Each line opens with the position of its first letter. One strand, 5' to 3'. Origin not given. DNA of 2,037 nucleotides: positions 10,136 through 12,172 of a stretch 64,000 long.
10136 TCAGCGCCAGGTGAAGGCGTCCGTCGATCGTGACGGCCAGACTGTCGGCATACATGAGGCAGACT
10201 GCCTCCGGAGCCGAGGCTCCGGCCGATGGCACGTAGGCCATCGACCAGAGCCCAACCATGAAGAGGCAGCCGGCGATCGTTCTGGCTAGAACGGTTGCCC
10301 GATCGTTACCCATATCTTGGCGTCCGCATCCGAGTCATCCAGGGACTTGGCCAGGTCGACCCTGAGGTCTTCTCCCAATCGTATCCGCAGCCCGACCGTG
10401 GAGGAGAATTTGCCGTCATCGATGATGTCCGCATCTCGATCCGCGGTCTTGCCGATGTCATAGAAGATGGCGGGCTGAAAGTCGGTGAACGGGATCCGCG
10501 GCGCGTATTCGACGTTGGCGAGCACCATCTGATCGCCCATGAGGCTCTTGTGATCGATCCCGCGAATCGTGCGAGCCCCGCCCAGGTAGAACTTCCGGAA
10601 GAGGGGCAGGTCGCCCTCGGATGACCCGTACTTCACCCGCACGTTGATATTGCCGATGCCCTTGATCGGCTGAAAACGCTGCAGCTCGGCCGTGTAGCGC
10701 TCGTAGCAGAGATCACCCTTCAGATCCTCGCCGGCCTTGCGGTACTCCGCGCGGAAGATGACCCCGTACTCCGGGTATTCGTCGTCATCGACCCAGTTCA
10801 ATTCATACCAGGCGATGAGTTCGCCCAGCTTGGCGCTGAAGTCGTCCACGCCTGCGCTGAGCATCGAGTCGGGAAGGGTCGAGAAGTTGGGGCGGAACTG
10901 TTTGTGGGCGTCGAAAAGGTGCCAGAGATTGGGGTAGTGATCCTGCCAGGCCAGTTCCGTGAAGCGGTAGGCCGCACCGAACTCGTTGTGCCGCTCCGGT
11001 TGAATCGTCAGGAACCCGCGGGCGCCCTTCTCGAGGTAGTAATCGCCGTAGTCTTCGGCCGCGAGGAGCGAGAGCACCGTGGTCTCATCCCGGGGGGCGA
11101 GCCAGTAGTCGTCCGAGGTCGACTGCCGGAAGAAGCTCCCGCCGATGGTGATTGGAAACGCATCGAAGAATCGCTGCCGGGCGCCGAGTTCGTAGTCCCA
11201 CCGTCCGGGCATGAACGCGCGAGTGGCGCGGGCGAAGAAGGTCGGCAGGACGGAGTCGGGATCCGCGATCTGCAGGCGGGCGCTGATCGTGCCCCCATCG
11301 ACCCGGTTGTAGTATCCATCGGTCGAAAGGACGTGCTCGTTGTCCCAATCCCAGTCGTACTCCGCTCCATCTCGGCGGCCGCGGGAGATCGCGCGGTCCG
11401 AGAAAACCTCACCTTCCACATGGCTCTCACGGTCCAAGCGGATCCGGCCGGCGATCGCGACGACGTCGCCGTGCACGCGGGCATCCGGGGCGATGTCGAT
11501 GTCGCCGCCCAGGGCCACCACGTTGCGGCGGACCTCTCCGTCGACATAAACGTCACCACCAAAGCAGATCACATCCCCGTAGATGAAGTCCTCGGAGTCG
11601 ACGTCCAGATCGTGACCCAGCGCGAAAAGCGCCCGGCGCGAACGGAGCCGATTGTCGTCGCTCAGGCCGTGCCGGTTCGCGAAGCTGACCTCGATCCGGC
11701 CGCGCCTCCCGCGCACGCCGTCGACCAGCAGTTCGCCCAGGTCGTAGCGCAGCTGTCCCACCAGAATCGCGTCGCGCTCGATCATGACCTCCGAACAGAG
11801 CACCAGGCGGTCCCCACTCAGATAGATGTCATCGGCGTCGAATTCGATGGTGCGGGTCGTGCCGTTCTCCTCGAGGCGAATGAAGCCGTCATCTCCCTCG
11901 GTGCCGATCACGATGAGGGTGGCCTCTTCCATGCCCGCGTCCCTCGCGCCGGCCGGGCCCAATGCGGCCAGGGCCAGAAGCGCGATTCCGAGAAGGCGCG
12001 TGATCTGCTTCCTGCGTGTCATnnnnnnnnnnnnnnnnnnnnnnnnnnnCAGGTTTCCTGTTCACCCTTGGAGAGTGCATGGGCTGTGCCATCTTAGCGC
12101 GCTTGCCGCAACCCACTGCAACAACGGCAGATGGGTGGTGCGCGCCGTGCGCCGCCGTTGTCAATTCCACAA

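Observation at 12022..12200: NtrC-type enhancer-binding regulator sits directly upstream of a sigma-54 promoter driving an unusual beta-helix-Omp85 outer-membrane protein operon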

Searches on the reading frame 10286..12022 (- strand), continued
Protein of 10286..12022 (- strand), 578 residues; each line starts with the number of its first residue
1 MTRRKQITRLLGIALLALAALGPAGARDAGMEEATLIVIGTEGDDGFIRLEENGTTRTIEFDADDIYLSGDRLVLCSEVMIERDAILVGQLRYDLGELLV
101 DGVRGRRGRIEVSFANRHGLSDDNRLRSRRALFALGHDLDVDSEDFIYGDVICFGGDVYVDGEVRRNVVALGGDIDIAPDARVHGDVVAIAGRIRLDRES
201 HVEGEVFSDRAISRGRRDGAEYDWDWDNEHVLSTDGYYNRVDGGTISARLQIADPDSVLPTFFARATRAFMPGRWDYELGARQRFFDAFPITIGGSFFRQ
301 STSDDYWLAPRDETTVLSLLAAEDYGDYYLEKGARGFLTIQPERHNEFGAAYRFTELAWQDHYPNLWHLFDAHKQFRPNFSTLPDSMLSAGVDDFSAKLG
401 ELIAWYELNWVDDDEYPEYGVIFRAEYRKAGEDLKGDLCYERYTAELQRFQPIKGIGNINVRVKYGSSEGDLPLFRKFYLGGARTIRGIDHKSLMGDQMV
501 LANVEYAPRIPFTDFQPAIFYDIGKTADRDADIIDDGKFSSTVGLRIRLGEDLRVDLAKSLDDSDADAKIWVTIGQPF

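Call 33: find_related_loci(query=A1, collection=genome_contigs, flank=6000)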
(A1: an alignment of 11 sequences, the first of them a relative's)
Query A1 (578 aa) in genome_contigs; peptide patterns used: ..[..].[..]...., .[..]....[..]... (x = any residue, [..] = any of these).
97 stretches matched a pattern; 17 encode a relative of the query (tblastn E <= 1e-3); 17 distinct loci.
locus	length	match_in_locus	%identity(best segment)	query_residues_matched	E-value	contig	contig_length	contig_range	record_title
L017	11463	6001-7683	52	19-578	0e+0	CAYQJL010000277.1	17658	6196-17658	MAG TPA_asm: uncultured bacterium isolate SRP067234_co1_21 genome assembly, contig: k99_970302, whole genome shotgun seq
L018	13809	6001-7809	48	6-578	1e-172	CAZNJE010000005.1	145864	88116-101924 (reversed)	MAG TPA_asm: uncultured bacterium isolate SRP141376_co4_8 genome assembly, contig: NODE_115_length_145864_cov_7.823255,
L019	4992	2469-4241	47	23-578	6e-171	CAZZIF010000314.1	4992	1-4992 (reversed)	MAG TPA_asm: uncultured bacterium isolate SRP332253_co2_114 genome assembly, contig: NODE_18523_length_4992_cov_4.958072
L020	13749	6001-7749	40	12-578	2e-133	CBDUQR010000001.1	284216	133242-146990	MAG TPA_asm: uncultured bacterium isolate SRR21487743_binner23_Refined_16 genome assembly, contig: ERZ25748485.2, whole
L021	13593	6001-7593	44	48-578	2e-131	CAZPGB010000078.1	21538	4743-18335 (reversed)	MAG TPA_asm: uncultured bacterium isolate SRP141376_co4_320 genome assembly, contig: NODE_4295_length_21538_cov_40.25759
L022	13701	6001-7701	41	13-578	1e-126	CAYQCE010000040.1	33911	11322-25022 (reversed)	MAG TPA_asm: uncultured Ignavibacteria bacterium isolate SRP141376_co4_284 genome assembly, contig: NODE_2297_length_339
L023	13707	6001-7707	42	10-578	7e-141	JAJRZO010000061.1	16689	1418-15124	MAG: Candidatus Zixiibacteriota bacterium isolate Dive96_bin4.201 k141_874568, whole genome shotgun sequence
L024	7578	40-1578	35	47-578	2e-92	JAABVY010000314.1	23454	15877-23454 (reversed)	MAG: Candidatus Zixiibacteriota bacterium isolate ACK-K077 K_merged_R1_(paired)_contig_7033, whole genome shotgun sequen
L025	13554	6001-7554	27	33-565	2e-44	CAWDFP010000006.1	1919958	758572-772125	MAG: uncultured candidate division Zixibacteria bacterium isolate MFD05942.bin.2.45 genome assembly, contig: contig_2185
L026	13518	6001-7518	27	48-563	4e-42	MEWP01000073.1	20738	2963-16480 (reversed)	MAG: candidate division Zixibacteria bacterium RBG_16_53_22 RBG_16_scaffold_2681, whole genome shotgun sequence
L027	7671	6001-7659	32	19-578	1e-90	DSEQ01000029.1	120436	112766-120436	MAG TPA_asm: Candidatus Zixiibacteriota bacterium isolate SpSt-1246 Ga0116196_1000008, whole genome shotgun sequence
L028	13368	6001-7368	25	138-578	2e-31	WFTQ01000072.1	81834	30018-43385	MAG: bacterium isolate S139_29_esom k151_462077, whole genome shotgun sequence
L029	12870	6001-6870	29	225-525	7e-26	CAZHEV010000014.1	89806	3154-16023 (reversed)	MAG TPA_asm: uncultured bacterium isolate SRP141376_co1_25 genome assembly, contig: NODE_643_length_89806_cov_10.731970,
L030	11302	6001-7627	26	36-564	1e-25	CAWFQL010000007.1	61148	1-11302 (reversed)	MAG: uncultured candidate division Zixibacteria bacterium isolate MFD05942.bin.1.318 genome assembly, contig: contig_130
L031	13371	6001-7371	27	141-578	9e-39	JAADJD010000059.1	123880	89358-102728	MAG: Calditrichota bacterium isolate M_MetaBat.96 contig-127_635, whole genome shotgun sequence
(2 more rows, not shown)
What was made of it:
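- Closest known: PlrS/PlrR/PlrP. Different: The carriers are Zixibacteria-like uncultured lineages (call 33).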

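Call 41: predict_structure(alignment_id=A1)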
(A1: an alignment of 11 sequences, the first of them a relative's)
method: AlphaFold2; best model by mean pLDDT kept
length: 578 residues; sequences in the alignment: 11
mean_pLDDT: 78.6   pTM: 0.58
mean pLDDT of the five models: 78.6, 75.6, 75.4, 64.8, 58.0
residues with pLDDT >= 90: 149; 70-90: 299; 50-70: 79; < 50: 51
segments of 3 or more residues with pLDDT < 50: 1-12, 14-31, 119-128, 216-220, 576-578
pLDDT, mean of each block of 10 residues (from residue 1): 44 44 30 72 85 78 81 84 83 77 79 70 40 85 83 91 90 88 90 82 85 56 60 80 86 73 92 93 77 94 70 54 73 95 87 93 62 68 81 87 95 79 95 90 94 88 93 87 68 85 89 81 90 85 85 79 78 54
secondary structure, 60 per line:
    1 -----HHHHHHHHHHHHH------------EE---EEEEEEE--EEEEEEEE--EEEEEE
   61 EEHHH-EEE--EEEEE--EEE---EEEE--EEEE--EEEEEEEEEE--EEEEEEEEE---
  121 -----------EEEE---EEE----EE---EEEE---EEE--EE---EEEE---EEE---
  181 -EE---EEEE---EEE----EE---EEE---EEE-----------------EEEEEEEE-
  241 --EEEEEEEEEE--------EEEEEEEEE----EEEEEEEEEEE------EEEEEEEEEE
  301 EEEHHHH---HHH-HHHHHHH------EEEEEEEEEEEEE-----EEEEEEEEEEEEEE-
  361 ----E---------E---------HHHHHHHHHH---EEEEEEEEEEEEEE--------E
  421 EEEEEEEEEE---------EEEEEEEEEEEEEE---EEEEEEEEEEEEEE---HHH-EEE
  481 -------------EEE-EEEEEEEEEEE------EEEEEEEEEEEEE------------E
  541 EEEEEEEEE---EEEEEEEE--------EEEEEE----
elements in order: H6-18 E36-42 E45-52 E55-62 E67-69 E72-76 E79-81 E85-88 E91-94 E97-106 E109-117 E132-135 E139-141 E151-154 E158-160 E168-171 E175-177 E187-190 E194-196 E206-208 E212-214 E232-239 E243-252 E261-269 E274-284 E291-303 H304-307 H315-321 E328-340 E346-359 H385-394 E398-411 E420-430 E440-453 E457-470 E478-480 E494-496 E498-508 E515-527 E540-549 E553-560 E569-574
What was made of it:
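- On Omp85 superfamily: Call 41 (16 strands).
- On BamA/TamA/TpsB subfamilies: The AF2 N-terminal region is all-beta without helices (call 41).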

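Call 42: search_protein_families(library=pfam, proteins=[L005:11722-12417:+, L005:6957-8453:+, L009:9139-9789:+, L010:9827-10519:+, L012:7712-8389:+], max_evalue=0.1)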
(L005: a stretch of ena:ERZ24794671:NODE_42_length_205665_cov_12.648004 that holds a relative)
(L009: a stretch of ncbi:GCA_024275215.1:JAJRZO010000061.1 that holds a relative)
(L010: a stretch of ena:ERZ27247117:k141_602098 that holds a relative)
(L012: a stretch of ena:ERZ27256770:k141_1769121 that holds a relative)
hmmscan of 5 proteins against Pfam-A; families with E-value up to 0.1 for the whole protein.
L005:11722-12417:+ (231 aa): 1 family
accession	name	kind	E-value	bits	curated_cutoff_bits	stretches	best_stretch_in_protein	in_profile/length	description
PF14334.11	DUF4390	-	2e-05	24.6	27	1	44-111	15-82/161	Domain of unknown function (DUF4390)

L005:6957-8453:+ (498 aa): 5 families
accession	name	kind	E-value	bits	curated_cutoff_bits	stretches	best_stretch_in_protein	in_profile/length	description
PF02518.31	HATPase_c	-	2.9e-24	86.1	26.4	1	389-491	2-109/111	Histidine kinase-, DNA gyrase B-, and HSP90-like ATPase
PF00672.30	HAMP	-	6e-14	52.5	25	1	214-265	1-52/53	HAMP domain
PF13581.12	HATPase_c_2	-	3.4e-09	37.2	27.4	1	393-489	36-127/127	Histidine kinase-like ATPase domain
PF00512.31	HisKA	-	0.00022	21.6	26.9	1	280-344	2-62/66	His Kinase A (phospho-acceptor) domain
PF13589.12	HATPase_c_3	-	0.046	14.2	25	1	392-439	2-48/137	Histidine kinase-, DNA gyrase B-, and HSP90-like ATPase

L009:9139-9789:+ (216 aa): 1 family
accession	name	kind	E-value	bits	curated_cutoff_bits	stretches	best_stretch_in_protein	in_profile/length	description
PF14334.11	DUF4390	-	4e-08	33.3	27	1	31-148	16-131/161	Domain of unknown function (DUF4390)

L010:9827-10519:+ (230 aa): 1 family
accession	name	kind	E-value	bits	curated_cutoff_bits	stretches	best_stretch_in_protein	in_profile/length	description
PF14334.11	DUF4390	-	4.7e-05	23.4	27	1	46-159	18-129/161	Domain of unknown function (DUF4390)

L012:7712-8389:+ (225 aa): 1 family
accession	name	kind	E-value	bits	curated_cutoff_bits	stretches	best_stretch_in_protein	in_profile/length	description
PF14334.11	DUF4390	-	6.8e-05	22.8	27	1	32-92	10-70/161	Domain of unknown function (DUF4390)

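Call 45: fold_search(model_id=the predicted structure, library=pdb)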
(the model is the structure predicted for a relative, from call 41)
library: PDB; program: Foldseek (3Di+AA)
matches with E <= 10: 691; with E <= 0.001: 116
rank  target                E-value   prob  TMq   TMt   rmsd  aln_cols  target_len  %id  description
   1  7r1v_A                9.3e-16  1.00  0.43  0.64   8.5       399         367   16  Crystal structure of E.coli BamA beta-barrel in complex with dynobactin A (released 2022-09-28)
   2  9cs2_A                1.8e-15  1.00  0.43  0.62   7.9       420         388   14  E. coli BamA beta-barrel bound to cyclic peptide CP3 (released 2025-04-16)
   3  9cs1_A                2.2e-15  1.00  0.43  0.66   8.0       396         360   16  E. coli BamA beta-barrel bound to darobactin and cyclic peptide CP2 (released 2025-04-16)
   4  7nre_A                3.4e-15  1.00  0.43  0.64   8.0       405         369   16  Crystal structure of E.coli BamA beta-barrel in complex with darobactin (crystal form 1) (released 2021-04-21)
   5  6fsu_B                4.2e-15  1.00  0.42  0.60   8.8       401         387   15  Crystal structure of E.coli BamA beta-barrel with a C-terminal extension (released 2018-11-14)
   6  5d0o_A                4.2e-15  1.00  0.42  0.32   8.0       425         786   15  BamABCDE complex, outer membrane beta barrel assembly machinery entire complex (released 2016-03-09)
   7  9cs0_A                4.5e-15  1.00  0.42  0.63   8.1       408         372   15  E. coli BamA beta-barrel bound to darobactin and cyclic peptide CP1 (released 2025-04-16)
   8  7bnq_A                4.7e-15  1.00  0.43  0.33   5.8       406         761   16  Lateral-closed conformation of the lid-locked BAM complex (BamA E435C S665C, BamBDCE) by cryoEM (released 2021-06-02)
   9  4n75_B                6.2e-15  1.00  0.43  0.64   8.5       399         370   15  Structural Basis of BamA-mediate Outer Membrane Protein Biogenesis (released 2014-04-16)
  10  6fsu_A                6.5e-15  1.00  0.43  0.62   8.0       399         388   15  Crystal structure of E.coli BamA beta-barrel with a C-terminal extension (released 2018-11-14)
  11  5or1                  7.7e-15  1.00  0.43  0.62   6.3       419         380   16  BamA structure of Salmonella enterica (released 2018-02-14)
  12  6qgw_A                9.0e-15  1.00  0.43  0.65   8.2       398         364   15  Crystal structure of E.coli BamA beta-barrel in complex with nanobody E6 (released 2019-06-26)
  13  4c4v_B                2.5e-14  1.00  0.42  0.53   8.1       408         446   16  Structure of the outer membrane protein insertase BamA with one POTRA domain. (released 2014-04-23)
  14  6qgx_A                2.5e-14  1.00  0.42  0.63   6.7       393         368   16  Crystal structure of E.coli BamA beta-barrel in complex with nanobody F7 (released 2019-06-26)
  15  7nri_A                3.5e-14  1.00  0.42  0.32   8.1       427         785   15  Structure of the darobactin-bound E. coli BAM complex (BamABCDE) (released 2021-04-21)
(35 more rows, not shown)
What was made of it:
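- On Omp85 superfamily: Call 45 (BamA barrels).
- Closest known: BamA/TamA/TpsB and 'noNterm' Omp85 proteins. Same: Foldseek gives E~1e-15 to BamA barrels (call 45).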

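Call 62: search_protein_families(library=ncbifam, proteins=[L005:11722-12417:+], max_evalue=0.01)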
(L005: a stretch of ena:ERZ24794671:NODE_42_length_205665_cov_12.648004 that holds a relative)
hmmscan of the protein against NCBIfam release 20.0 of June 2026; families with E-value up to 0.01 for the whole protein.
L005:11722-12417:+ (231 aa): 0 families

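Call 66: search_protein_representatives(alignment_id=A1)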
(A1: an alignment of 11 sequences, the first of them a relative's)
Query: 11 sequences, 576 profile positions. Proteins with E-value up to 0.001 (for the whole library): 6968; up to 1e-10: 1138; up to 1e-30: 310. The best 150 are listed.
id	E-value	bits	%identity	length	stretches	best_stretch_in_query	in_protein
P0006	1.2e-264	895.7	-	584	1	7-576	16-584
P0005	8.2e-247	836.8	-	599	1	13-576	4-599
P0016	2.3e-212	723.1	-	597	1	12-576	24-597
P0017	6.3e-162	556.5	-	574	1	6-576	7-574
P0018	6.6e-156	536.7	-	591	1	6-575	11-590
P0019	9.0e-154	529.6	-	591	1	11-576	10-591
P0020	1.8e-146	505.5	-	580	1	11-576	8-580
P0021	1.1e-145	502.9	-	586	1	16-576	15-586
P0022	2.3e-145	501.9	-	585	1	28-576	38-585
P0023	1.2e-143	496.2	-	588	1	8-576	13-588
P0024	3.5e-140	484.7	-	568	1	11-576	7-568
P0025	8.4e-140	483.5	-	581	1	10-576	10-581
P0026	2.2e-137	475.5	-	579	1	12-576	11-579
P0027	3.3e-137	474.9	-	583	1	45-576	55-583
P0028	1.7e-136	472.5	-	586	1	14-573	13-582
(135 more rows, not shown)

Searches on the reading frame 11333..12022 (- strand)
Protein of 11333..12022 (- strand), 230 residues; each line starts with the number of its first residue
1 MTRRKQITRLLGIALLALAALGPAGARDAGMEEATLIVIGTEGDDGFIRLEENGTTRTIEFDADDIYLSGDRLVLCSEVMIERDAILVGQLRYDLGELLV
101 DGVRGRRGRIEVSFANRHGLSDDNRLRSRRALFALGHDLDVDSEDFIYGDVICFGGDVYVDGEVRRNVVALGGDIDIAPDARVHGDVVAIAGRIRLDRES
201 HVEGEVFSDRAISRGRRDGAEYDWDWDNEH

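Call 47: search_protein_families(library=pfam, proteins=[window:11333-12022:-], max_evalue=10)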
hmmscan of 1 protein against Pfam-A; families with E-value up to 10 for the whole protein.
window:11333-12022:- (230 aa): 1 family
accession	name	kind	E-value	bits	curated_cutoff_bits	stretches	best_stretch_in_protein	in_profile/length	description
PF04519.19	Bactofilin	-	9.1e-05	23.1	27.9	1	148-189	10-49/98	Polymer-forming cytoskeletal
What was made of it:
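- Closest known: BamA/TamA/TpsB and 'noNterm' Omp85 proteins. Different: Instead there is an all-beta domain plus a bactofilin-like beta-helix (calls 41, 47).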
